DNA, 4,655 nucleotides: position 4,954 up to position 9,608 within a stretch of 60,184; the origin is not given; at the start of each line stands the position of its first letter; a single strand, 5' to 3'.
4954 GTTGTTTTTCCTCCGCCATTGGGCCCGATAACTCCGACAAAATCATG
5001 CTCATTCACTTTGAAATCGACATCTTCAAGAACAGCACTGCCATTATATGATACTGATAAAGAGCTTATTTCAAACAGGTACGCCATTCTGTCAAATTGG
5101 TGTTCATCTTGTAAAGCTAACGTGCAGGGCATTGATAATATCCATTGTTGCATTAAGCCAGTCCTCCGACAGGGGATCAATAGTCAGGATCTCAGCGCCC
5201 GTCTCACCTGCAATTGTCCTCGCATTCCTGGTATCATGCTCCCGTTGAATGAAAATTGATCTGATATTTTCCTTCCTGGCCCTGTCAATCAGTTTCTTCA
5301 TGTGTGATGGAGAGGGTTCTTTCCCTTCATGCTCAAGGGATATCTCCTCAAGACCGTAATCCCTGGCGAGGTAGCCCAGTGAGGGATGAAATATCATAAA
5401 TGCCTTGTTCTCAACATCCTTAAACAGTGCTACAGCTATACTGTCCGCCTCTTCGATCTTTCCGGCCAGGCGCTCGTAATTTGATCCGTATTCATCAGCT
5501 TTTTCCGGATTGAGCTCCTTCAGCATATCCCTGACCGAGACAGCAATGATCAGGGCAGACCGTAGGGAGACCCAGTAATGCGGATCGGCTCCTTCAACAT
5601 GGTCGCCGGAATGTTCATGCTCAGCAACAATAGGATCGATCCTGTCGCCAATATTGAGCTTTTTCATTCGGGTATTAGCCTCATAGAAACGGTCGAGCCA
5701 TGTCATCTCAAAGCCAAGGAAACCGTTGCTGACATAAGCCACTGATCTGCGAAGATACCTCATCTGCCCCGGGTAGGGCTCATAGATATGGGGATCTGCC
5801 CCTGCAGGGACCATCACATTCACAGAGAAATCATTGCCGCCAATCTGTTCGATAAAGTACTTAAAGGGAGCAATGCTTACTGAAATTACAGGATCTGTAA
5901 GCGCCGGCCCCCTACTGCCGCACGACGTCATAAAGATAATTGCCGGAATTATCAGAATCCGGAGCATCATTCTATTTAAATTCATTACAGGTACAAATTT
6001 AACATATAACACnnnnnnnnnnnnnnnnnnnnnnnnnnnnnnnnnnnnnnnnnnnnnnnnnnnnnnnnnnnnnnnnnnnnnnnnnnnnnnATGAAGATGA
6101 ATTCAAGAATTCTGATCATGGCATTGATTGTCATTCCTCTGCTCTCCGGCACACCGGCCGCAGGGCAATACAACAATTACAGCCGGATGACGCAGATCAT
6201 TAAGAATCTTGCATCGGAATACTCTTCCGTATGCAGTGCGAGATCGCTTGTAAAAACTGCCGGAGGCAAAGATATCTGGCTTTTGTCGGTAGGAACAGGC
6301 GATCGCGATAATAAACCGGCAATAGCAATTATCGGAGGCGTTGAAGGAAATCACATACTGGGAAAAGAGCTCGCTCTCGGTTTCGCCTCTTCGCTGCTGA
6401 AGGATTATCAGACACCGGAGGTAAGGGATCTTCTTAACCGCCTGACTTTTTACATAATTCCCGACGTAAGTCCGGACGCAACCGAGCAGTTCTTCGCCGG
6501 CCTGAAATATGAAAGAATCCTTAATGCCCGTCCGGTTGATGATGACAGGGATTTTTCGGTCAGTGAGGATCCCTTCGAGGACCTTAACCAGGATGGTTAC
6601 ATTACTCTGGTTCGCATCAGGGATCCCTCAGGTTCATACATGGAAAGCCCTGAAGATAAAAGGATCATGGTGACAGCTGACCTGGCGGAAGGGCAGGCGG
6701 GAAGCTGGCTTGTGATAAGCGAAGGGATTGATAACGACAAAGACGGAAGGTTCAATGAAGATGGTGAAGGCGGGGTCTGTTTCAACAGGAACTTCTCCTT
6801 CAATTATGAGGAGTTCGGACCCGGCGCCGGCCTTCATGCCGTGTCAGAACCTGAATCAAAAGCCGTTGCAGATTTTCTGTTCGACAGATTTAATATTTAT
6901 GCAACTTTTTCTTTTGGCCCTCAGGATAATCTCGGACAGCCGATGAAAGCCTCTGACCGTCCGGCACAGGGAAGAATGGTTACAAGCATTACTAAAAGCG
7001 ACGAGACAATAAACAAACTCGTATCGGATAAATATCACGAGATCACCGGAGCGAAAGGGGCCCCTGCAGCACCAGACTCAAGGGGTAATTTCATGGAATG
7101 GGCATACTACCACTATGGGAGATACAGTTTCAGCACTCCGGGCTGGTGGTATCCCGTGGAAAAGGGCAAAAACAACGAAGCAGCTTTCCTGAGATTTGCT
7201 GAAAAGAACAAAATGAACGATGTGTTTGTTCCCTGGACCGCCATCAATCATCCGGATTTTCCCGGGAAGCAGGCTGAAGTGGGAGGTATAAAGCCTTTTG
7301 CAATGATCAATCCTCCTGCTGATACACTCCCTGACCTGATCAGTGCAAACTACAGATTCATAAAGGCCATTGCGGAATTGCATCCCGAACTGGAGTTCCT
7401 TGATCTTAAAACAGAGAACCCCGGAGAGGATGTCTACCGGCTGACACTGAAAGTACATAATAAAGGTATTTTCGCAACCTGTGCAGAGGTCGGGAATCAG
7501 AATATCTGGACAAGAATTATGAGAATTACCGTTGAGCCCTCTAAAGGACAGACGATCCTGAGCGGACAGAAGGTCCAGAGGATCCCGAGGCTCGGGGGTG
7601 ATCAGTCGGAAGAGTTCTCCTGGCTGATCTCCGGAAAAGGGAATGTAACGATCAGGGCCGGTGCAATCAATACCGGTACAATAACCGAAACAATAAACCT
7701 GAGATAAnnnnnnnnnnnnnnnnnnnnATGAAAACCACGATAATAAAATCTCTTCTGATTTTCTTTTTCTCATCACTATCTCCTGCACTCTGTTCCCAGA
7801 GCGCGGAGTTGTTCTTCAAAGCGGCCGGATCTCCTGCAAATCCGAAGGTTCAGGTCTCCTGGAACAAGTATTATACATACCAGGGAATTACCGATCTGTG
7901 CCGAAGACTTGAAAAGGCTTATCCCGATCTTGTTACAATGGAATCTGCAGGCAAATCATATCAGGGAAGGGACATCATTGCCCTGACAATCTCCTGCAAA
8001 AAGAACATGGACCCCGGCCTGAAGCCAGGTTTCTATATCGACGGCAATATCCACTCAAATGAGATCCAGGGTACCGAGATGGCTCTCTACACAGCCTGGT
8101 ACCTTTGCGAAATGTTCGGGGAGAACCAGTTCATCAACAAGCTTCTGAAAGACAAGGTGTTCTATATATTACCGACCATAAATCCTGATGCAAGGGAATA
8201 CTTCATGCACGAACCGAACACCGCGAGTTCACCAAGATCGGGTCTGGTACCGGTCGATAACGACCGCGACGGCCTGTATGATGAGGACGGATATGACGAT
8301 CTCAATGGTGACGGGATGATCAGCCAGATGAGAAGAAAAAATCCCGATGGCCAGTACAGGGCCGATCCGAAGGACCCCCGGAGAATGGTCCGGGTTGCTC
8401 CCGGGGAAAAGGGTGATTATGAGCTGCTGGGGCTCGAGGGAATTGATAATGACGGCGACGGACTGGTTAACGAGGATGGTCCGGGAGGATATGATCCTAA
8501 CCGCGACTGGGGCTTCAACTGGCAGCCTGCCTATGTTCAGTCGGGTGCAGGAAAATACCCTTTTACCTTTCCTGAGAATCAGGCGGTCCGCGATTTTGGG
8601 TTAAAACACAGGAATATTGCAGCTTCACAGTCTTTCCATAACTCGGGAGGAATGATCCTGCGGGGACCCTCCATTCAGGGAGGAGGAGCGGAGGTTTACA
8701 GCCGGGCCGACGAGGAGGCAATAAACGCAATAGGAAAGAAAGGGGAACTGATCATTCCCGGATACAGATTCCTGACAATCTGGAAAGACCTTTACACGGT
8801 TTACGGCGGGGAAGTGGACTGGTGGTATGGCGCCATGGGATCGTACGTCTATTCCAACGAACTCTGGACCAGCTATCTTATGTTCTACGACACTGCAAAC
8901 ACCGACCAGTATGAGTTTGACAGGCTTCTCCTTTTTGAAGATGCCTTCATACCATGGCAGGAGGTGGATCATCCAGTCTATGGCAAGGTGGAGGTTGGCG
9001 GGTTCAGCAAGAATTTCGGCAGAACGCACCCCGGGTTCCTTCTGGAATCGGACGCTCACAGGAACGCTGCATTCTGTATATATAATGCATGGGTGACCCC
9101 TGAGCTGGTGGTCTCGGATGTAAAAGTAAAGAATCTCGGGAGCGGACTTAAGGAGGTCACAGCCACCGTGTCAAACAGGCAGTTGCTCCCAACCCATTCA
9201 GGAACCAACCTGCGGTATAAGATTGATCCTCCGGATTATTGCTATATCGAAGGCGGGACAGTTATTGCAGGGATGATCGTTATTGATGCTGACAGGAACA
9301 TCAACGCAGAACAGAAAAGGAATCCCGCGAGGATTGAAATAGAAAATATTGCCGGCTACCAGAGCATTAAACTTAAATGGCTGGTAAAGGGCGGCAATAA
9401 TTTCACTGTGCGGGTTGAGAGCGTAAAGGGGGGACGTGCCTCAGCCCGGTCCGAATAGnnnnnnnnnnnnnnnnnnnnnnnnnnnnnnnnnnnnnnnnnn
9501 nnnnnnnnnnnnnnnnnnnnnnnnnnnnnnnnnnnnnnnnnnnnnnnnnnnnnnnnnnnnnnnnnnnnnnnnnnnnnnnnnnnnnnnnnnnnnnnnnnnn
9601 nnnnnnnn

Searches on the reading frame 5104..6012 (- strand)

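Call 93: search_protein_families(library=pfam, max_evalue=0.00001, proteins=[window:5104-6012:-])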
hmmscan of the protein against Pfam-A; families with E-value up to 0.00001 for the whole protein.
window:5104-6012:- (302 aa): 1 family
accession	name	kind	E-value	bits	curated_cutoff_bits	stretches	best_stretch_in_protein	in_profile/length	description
PF01297.22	ZnuA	-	2.6e-59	201.3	29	1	43-283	1-241/263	Zinc-uptake complex component A periplasmic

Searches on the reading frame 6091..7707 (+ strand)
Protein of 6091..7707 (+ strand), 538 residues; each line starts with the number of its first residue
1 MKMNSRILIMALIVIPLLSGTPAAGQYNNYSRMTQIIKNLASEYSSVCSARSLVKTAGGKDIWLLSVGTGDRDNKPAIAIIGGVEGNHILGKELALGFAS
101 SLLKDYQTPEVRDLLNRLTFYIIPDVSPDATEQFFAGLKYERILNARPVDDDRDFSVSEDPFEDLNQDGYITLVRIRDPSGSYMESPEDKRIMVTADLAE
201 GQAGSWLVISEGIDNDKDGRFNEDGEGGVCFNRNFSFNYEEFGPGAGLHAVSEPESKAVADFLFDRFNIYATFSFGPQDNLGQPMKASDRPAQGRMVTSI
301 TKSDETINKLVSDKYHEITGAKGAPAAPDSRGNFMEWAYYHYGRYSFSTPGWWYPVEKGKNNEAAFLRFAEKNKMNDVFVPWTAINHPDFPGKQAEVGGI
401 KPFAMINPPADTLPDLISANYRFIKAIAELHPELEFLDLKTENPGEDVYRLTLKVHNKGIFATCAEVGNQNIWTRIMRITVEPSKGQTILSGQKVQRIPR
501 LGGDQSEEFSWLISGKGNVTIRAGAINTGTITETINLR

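Call 93: search_protein_families(library=pfam, max_evalue=0.00001, proteins=[window:6091-7707:+])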
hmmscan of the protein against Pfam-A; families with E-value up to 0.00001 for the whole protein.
window:6091-7707:+ (538 aa): 1 family
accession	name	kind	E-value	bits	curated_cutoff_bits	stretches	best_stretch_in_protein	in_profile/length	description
PF00246.29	Peptidase_M14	-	8.4e-23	81.8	21.6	1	33-135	1-107/286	Zinc carboxypeptidase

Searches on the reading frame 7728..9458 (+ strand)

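Call 93: search_protein_families(library=pfam, max_evalue=0.00001, proteins=[window:7728-9458:+])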
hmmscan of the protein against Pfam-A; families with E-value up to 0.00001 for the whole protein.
window:7728-9458:+ (576 aa): 1 family
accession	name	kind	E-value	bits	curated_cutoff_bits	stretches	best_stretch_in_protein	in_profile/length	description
PF00246.29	Peptidase_M14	-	5.1e-40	138.3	21.6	1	54-386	1-269/286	Zinc carboxypeptidase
